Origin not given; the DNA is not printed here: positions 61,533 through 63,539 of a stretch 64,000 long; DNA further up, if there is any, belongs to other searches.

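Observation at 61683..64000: GmrSD-like type IV restriction enzyme next to a partial gene with a DEDDy-exonuclease-like terminus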

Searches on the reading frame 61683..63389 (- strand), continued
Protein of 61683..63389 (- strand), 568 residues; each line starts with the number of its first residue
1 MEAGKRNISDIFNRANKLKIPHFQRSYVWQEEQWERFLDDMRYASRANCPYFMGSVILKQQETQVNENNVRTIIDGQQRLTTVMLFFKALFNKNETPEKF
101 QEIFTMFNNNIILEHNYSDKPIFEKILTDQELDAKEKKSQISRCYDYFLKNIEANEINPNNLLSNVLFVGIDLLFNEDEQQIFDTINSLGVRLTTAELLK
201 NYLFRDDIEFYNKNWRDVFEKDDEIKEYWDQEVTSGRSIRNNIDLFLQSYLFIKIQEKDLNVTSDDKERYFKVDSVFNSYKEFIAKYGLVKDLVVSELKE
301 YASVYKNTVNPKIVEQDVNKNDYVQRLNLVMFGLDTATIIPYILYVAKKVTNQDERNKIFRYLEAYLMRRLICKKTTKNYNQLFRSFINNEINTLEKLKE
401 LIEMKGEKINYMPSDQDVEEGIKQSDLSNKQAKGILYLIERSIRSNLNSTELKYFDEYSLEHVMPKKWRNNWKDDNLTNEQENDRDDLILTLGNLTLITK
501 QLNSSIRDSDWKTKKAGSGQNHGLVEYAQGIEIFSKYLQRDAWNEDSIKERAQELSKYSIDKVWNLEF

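Call 15: find_encoding_contigs(protein=P0001, flank=10000, max_places=6)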
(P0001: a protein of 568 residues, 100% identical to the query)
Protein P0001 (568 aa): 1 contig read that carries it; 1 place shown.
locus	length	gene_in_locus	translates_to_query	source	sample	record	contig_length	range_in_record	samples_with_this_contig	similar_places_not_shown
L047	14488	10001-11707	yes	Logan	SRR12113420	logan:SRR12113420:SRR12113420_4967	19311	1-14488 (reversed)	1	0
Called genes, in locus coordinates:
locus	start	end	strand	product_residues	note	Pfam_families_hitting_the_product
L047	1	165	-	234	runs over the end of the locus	-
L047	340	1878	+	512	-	PF12161:HsdM_N, PF02384:N6_Mtase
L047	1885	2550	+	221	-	-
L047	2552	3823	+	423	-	PF01420:Methylase_S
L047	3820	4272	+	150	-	-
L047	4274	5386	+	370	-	PF14082:SduA_C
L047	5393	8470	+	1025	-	PF04313:HSDR_N, PF00270:DEAD (faint), PF04851:ResIII, PF18766:SWI2_SNF2, PF22679:T1R_D3-like, PF11867:T1RH-like_C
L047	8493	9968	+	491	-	PF01930:Cas_Cas4 (faint), PF11074:DUF2779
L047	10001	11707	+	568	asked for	PF03235:GmrSD_N, PF07510:GmrSD_C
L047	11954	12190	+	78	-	-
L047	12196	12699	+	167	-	-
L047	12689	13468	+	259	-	-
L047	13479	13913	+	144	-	-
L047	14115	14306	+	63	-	-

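Call 21: search_solved_structures(query=window:61683-63389:-, max_evalue=0.01, show_alignments=2)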
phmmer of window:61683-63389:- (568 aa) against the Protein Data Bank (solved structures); distinct sequences matched with E-value up to 0.01: 4.
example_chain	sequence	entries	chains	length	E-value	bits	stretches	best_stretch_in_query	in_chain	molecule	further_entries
9jfl_B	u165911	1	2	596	1.1e-11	47.2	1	8-92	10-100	DUF262 domain-containing protein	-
20yv_A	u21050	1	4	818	1.5e-05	26.9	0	16-90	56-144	DUF262 domain-containing protein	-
6jiv_D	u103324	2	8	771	2.6e-05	26.2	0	15-91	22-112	SspE protein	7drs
7drr_D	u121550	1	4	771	0.00017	23.5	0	15-91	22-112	SspE protein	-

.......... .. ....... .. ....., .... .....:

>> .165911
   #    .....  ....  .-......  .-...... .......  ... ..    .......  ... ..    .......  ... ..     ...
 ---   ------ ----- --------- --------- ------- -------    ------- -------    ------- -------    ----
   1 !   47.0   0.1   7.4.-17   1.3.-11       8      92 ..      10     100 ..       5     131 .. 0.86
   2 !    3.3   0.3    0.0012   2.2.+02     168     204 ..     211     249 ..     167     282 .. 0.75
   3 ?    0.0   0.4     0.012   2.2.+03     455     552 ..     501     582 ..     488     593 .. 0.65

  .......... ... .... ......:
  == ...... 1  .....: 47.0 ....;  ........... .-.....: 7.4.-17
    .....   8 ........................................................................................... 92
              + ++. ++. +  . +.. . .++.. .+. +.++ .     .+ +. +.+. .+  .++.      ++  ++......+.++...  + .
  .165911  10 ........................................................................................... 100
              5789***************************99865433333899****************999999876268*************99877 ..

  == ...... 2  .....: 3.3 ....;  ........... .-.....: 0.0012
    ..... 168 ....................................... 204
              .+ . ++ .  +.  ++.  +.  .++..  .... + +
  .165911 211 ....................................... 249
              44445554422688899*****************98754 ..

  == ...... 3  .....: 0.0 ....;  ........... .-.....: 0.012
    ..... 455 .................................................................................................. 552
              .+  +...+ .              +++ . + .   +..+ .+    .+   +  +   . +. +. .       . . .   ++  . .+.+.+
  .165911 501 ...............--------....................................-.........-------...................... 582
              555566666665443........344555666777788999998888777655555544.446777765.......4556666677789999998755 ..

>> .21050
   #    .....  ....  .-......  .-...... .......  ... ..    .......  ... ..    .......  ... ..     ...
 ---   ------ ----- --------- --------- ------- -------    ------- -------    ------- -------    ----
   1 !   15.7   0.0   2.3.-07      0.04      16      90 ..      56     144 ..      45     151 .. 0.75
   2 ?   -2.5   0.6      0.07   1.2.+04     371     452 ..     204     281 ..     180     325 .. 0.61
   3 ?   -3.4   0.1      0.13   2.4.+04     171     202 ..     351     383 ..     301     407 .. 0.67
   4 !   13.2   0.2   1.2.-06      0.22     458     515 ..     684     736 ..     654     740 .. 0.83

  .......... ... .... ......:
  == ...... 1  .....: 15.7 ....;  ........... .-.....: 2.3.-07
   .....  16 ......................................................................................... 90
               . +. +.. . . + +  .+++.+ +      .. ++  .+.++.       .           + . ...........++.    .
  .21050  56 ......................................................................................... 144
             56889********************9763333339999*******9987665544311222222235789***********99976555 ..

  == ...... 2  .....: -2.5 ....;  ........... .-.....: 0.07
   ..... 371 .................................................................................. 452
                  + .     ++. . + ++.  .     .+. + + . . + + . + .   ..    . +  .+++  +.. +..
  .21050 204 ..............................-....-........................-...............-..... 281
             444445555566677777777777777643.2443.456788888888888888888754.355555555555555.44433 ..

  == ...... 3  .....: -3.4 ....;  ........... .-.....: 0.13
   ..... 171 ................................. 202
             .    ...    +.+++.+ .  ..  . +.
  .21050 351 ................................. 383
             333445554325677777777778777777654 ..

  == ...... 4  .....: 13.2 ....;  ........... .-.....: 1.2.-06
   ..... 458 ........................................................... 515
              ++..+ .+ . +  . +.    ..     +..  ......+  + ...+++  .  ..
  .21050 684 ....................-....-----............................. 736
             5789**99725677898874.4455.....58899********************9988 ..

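Call 22: search_solved_structures(query=L047:8493-9965:+, max_evalue=1, show_alignments=2)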
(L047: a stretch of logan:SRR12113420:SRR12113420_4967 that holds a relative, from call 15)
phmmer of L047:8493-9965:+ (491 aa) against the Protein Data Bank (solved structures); distinct sequences matched with E-value up to 1: 1.
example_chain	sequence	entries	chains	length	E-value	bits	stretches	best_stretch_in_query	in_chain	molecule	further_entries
2czv_C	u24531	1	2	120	0.76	12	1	346-393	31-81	Ribonuclease P protein component 2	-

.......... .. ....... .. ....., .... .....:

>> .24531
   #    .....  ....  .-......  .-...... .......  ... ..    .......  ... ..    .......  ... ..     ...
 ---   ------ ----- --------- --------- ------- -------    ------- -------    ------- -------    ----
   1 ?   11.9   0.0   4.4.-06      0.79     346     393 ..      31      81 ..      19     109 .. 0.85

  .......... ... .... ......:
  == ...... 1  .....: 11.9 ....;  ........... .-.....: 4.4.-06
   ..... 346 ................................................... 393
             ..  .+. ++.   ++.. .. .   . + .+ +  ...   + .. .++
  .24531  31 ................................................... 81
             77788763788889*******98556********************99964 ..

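Call 28: find_homologous_proteins(query=L047:8493-9965:+)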
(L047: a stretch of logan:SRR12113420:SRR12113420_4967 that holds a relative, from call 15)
Query L047:8493-9965:+ (491 aa): 3898 proteins with E <= 0.001 among 8000 candidates; the best 120 are listed.
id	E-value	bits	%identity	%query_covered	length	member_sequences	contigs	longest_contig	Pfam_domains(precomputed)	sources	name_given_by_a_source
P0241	0.0e+0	1116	100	100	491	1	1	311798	PF01930.24,PF11074.15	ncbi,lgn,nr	ncbi:DUF2779 domain-containing protein [Candidatus Microgenomates bacterium]|nr:DUF2779 domain-conta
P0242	6.1e-252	855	76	100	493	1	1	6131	PF11074.15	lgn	-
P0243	6.0e-212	723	81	80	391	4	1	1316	PF11074.15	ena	-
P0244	4.7e-199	681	62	100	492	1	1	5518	PF11074.15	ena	-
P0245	2.1e-194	665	61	99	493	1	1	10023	PF11074.15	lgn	-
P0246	1.8e-190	652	57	100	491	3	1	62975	PF11074.15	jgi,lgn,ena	-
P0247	9.8e-187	640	58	100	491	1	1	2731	PF11074.15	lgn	-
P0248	1.4e-186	639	57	100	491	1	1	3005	PF11074.15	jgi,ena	-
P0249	2.1e-185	636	57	100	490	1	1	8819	PF11074.15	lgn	-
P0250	2.2e-176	606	54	100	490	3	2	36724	PF11074.15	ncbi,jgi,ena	-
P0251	2.3e-175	602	56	100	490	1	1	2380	PF11074.15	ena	-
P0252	6.8e-174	598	55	99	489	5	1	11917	PF11074.15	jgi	jgi:hypothetical protein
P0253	8.0e-174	597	56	97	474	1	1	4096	PF11074.15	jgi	jgi:hypothetical protein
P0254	1.8e-173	596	53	100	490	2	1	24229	PF11074.15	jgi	jgi:hypothetical protein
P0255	2.8e-173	596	55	100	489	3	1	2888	PF11074.15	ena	-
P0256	1.8e-172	593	54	100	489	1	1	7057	PF11074.15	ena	-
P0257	3.2e-172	592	54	100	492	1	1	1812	PF11074.15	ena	-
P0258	1.8e-171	590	55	99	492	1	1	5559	PF11074.15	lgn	-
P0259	2.4e-171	589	54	99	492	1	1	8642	PF11074.15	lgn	-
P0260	1.7e-170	586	54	99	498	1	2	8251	PF11074.15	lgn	-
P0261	7.0e-170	584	55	99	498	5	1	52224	PF11074.15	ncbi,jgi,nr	ncbi:MAG: DUF2779 domain-containing protein [Parcubacteria group bacterium]|nr:DUF2779 domain-contai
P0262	9.9e-170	584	54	100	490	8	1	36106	PF11074.15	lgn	-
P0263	1.3e-169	583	55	100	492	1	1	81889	PF11074.15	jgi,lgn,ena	-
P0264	1.9e-169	583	54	99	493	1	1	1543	PF11074.15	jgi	-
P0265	3.7e-169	582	54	100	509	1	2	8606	PF11074.15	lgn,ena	-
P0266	4.2e-169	582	54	100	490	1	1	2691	PF11074.15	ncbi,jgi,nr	ncbi:MAG: DUF2779 domain-containing protein [Parcubacteria group bacterium]|nr:DUF2779 domain-contai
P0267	6.2e-169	581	53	100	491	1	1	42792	PF11074.15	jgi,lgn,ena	-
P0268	7.6e-169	581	54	99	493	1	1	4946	PF11074.15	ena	-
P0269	1.4e-168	580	53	100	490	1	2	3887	PF11074.15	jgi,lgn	-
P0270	1.4e-168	580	52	100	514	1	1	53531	PF11074.15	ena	-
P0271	3.6e-168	579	52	100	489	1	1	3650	PF11074.15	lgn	-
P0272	3.7e-168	579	54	100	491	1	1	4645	PF11074.15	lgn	-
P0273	5.0e-168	578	53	100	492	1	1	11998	PF11074.15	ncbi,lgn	-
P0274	9.9e-168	577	54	100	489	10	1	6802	PF11074.15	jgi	jgi:hypothetical protein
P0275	1.2e-167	577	54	100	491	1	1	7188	PF11074.15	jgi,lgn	jgi:hypothetical protein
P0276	1.6e-167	577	55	99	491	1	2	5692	PF11074.15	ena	-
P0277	2.5e-167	576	54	100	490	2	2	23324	PF11074.15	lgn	-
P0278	3.4e-167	575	53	100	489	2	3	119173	PF11074.15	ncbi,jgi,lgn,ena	ncbi:MAG: DUF2779 domain-containing protein [Candidatus Falkowbacteria bacterium]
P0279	4.1e-167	575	53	100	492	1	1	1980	PF11074.15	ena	-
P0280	6.0e-167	575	53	99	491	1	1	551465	PF11074.15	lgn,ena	-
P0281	1.3e-166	574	52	100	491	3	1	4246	PF11074.15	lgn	-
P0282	2.9e-166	572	54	100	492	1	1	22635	PF11074.15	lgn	-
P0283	6.6e-166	571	54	99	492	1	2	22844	PF11074.15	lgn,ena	-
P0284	1.3e-165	570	52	100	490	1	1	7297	PF11074.15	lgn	-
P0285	2.6e-165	569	53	100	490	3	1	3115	PF11074.15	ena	-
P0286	3.4e-165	569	54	100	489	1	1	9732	PF11074.15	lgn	-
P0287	6.0e-165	568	54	99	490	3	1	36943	PF11074.15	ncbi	-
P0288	8.8e-165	568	54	100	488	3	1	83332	PF11074.15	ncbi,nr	ncbi:MAG: DUF2779 domain-containing protein [Candidatus Buchananbacteria bacterium]|nr:DUF2779 domai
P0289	1.1e-164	567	53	100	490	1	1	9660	PF11074.15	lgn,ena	-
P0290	1.3e-164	567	51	100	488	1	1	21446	PF11074.15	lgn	-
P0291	2.7e-164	566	52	100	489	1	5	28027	PF11074.15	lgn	-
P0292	3.1e-164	566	52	99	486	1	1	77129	PF01930.24,PF11074.15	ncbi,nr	ncbi:MAG: DUF2779 domain-containing protein [Candidatus Parcubacteria bacterium]|nr:DUF2779 domain-c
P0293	3.3e-164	566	53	100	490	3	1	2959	PF11074.15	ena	-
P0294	4.1e-164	565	54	100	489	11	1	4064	PF11074.15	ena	-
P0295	6.5e-164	565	51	100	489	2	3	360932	PF11074.15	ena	-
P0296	1.1e-163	564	51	100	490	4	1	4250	PF11074.15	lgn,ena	-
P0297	1.5e-163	563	53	100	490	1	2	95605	PF11074.15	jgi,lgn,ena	-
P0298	1.6e-163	563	53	99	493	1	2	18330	PF11074.15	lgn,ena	-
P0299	1.8e-163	563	53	99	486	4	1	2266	PF11074.15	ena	-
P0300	2.7e-163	563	53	100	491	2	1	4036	PF11074.15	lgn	-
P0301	3.2e-163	562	52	100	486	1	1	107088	PF11074.15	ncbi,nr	ncbi:MAG: DUF2779 domain-containing protein [Candidatus Parcubacteria bacterium]|nr:DUF2779 domain-c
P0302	3.2e-163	562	51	99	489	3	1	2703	PF11074.15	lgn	-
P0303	3.4e-163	562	53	99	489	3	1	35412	PF11074.15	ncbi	-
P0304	5.2e-163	562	53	99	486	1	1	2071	PF11074.15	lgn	-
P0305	1.1e-162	561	52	100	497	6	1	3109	PF11074.15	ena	-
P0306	1.9e-162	560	52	100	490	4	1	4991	PF11074.15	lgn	-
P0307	2.8e-162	559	53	100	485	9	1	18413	PF11074.15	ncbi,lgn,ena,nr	ncbi:MAG: DUF2779 domain-containing protein [Candidatus Gastranaerophilales bacterium]|nr:DUF2779 do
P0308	3.5e-162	559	52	100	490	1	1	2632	PF11074.15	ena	-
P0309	1.2e-161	557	51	100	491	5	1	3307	PF11074.15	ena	-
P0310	1.5e-161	557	51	100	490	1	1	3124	PF11074.15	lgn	-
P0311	2.4e-161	556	52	100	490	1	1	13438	PF11074.15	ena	-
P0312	3.1e-161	556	51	100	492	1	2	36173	PF11074.15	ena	-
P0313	4.7e-161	555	54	98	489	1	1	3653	PF11074.15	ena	-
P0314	5.6e-161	555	51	100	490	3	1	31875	PF01930.24,PF11074.15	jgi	-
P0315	6.5e-161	555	53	99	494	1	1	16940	PF01930.24,PF11074.15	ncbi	ncbi:MAG: DUF2779 domain-containing protein [Candidatus Moraniibacteriota bacterium]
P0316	6.8e-161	555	54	98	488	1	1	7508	PF11074.15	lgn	-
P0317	7.7e-161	555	53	99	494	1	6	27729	PF11074.15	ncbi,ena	-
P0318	9.5e-161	554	51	99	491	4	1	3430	PF11074.15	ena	-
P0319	2.2e-160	553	51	100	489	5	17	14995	PF11074.15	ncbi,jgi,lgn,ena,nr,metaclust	ncbi:MAG: hypothetical protein AUJ81_10455 [Helicobacteraceae bacterium CG1_02_36_14]|nr:MAG: hypoth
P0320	2.2e-160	553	53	100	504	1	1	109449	PF11074.15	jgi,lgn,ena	-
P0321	4.9e-160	552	52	100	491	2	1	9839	PF11074.15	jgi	jgi:hypothetical protein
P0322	5.0e-160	552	52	99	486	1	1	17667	PF11074.15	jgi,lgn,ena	-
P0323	8.0e-160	551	53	99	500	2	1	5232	PF11074.15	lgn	-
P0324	1.8e-159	550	53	100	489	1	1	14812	PF11074.15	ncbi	ncbi:MAG: DUF2779 domain-containing protein [Parcubacteria group bacterium]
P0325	2.7e-159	549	52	99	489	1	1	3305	PF11074.15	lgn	-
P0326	3.1e-159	549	52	100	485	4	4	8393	PF11074.15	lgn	-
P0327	6.1e-159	548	51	99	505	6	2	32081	PF11074.15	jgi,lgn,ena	-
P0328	7.9e-159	548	51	99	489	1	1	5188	PF11074.15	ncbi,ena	-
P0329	1.1e-158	547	52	100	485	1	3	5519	PF11074.15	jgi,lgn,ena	-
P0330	1.3e-158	547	50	100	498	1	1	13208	PF11074.15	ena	-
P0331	2.5e-158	546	51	100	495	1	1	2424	PF11074.15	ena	-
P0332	8.2e-158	545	51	99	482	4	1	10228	PF11074.15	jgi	jgi:hypothetical protein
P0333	2.6e-157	543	51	100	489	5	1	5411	PF11074.15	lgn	-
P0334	3.0e-157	543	50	99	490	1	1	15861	PF11074.15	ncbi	-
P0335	4.7e-157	542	51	100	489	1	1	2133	PF11074.15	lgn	-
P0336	6.2e-157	542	51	99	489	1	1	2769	PF11074.15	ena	-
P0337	1.1e-156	541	51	100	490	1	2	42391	PF11074.15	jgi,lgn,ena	-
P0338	1.4e-156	540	50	100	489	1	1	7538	PF11074.15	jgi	-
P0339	1.6e-156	540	50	100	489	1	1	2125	PF11074.15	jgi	jgi:hypothetical protein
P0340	1.7e-156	540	51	100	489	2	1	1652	PF11074.15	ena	-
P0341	1.9e-156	540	52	99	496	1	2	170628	PF11074.15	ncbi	ncbi:MAG: DUF2779 domain-containing protein [Patescibacteria group bacterium]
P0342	1.9e-155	537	49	100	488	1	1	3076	PF11074.15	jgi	jgi:hypothetical protein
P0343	8.0e-155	535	49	100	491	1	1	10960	PF11074.15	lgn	-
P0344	1.3e-154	534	49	100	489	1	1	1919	PF11074.15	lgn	-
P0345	1.9e-154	533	50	100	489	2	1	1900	PF11074.15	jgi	-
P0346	1.9e-154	533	49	100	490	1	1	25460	PF11074.15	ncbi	ncbi:MAG: DUF2779 domain-containing protein [Candidatus Falkowbacteria bacterium]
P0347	1.1e-153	531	49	100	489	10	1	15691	PF11074.15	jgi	jgi:hypothetical protein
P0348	1.6e-153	530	49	100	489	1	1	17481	PF11074.15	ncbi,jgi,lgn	ncbi:MAG: DUF2779 domain-containing protein [Patescibacteria group bacterium]|jgi:hypothetical prote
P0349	1.7e-153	530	52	94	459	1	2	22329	PF11074.15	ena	-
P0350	7.1e-153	528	49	99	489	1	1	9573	PF11074.15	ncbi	-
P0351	8.6e-153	528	50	100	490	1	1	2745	PF11074.15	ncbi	-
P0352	1.5e-152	527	49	100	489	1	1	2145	PF11074.15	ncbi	-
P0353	2.3e-152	527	48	100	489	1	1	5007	PF11074.15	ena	-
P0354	2.4e-152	527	50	100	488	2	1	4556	PF11074.15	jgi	-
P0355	3.4e-152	526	50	100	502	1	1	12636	PF11074.15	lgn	-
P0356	4.3e-152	526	51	97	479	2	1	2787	PF11074.15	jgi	-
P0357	5.2e-152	525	49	100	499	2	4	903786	PF11074.15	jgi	jgi:hypothetical protein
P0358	9.4e-152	525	50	99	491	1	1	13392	PF11074.15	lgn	-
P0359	1.2e-151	524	50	100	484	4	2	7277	PF11074.15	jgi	jgi:hypothetical protein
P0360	1.5e-151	524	49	100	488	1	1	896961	PF11074.15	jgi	jgi:hypothetical protein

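Call 29: find_encoding_contigs(protein=P0241, flank=10000, max_places=4)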
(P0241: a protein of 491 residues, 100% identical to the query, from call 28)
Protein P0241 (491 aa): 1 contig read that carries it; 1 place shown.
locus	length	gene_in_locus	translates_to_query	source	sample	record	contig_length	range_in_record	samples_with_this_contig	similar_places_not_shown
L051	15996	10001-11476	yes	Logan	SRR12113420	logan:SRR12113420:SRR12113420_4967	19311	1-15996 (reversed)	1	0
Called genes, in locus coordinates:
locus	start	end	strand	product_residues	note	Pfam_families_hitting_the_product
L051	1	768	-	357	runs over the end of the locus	-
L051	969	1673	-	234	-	-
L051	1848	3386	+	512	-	PF12161:HsdM_N, PF02384:N6_Mtase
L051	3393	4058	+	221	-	-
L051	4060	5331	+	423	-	PF01420:Methylase_S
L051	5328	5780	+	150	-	-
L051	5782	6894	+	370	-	PF14082:SduA_C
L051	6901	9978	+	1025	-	PF04313:HSDR_N, PF00270:DEAD (faint), PF04851:ResIII, PF18766:SWI2_SNF2, PF22679:T1R_D3-like, PF11867:T1RH-like_C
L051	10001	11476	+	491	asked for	PF01930:Cas_Cas4 (faint), PF11074:DUF2779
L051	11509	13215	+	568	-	PF03235:GmrSD_N, PF07510:GmrSD_C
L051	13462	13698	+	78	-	-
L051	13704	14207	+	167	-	-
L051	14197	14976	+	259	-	-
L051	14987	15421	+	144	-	-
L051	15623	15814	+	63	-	-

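Call 33: find_encoding_contigs(protein=P0280, flank=8000, max_places=1)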
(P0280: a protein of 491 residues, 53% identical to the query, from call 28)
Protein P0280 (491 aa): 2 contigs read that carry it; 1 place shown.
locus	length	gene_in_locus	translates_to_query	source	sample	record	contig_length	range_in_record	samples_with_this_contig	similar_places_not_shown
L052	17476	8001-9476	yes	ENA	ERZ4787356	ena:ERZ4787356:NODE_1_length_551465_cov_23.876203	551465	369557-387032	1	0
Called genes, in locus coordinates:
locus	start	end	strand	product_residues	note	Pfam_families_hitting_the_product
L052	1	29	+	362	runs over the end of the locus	PF13651:EcoRI_methylase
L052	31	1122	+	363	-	PF03235:GmrSD_N, PF01844:HNH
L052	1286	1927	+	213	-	-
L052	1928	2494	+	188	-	-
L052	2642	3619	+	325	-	-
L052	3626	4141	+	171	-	-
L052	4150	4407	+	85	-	PF13366:PDDEXK_3 (weak)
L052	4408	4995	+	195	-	-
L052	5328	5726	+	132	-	PF13366:PDDEXK_3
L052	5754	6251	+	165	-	-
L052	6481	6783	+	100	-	-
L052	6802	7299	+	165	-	-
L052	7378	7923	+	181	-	PF01936:NYN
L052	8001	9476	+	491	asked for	PF11074:DUF2779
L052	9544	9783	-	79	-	-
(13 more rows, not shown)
